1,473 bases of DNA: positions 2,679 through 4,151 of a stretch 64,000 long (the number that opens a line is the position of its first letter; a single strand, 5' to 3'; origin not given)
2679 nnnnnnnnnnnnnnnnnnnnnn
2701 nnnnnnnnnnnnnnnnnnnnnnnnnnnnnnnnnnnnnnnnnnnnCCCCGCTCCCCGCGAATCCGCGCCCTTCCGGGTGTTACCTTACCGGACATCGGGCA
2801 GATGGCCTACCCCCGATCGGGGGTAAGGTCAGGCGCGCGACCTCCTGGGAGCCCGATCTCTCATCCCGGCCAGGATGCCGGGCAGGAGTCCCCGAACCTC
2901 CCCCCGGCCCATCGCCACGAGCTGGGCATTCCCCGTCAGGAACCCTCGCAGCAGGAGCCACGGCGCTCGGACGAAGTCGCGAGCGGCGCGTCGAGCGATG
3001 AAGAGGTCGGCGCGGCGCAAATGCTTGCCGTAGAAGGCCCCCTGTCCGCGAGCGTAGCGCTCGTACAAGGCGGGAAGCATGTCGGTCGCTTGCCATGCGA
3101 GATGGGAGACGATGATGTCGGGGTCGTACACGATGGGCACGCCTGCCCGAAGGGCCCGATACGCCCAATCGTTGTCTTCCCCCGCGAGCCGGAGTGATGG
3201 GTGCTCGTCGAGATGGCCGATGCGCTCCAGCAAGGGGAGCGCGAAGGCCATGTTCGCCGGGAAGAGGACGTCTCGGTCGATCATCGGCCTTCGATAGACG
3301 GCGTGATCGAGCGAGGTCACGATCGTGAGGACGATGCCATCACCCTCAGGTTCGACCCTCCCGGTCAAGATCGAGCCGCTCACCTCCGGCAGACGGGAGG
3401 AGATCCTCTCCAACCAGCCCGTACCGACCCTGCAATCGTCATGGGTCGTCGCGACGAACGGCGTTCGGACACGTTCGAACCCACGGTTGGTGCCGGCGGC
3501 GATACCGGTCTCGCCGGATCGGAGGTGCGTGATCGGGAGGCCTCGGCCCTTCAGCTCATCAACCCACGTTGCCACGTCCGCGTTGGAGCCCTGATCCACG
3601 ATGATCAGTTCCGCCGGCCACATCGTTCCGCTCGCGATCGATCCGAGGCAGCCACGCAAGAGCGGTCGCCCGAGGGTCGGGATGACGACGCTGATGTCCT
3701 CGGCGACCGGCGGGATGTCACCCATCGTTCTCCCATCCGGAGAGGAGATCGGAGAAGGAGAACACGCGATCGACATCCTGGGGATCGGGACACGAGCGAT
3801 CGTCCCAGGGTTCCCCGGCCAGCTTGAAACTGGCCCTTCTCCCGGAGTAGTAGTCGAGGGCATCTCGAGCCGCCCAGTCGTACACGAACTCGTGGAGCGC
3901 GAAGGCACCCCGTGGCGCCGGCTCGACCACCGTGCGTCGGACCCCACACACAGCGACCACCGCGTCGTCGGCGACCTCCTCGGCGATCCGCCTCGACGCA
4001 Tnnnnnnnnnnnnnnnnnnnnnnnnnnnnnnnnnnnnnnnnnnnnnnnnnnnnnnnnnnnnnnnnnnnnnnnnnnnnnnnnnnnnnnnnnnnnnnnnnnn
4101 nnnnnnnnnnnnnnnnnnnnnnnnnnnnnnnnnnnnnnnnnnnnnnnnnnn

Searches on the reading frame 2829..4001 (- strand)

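Call 60: search_protein_families(library=pfam, proteins=[window:2829-4001:-], max_evalue=0.01)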
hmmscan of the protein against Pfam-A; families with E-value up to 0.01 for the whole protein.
window:2829-4001:- (390 aa): 2 families
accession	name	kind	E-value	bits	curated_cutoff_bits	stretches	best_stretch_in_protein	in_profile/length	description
PF00535.33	Glycos_transf_2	-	2.3e-12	47.6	23.3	1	104-204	1-103/168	Glycosyl transferase family 2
PF13641.12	Glyco_tranf_2_3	-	2.7e-09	37.8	27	1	102-301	2-212/230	Glycosyltransferase like family 2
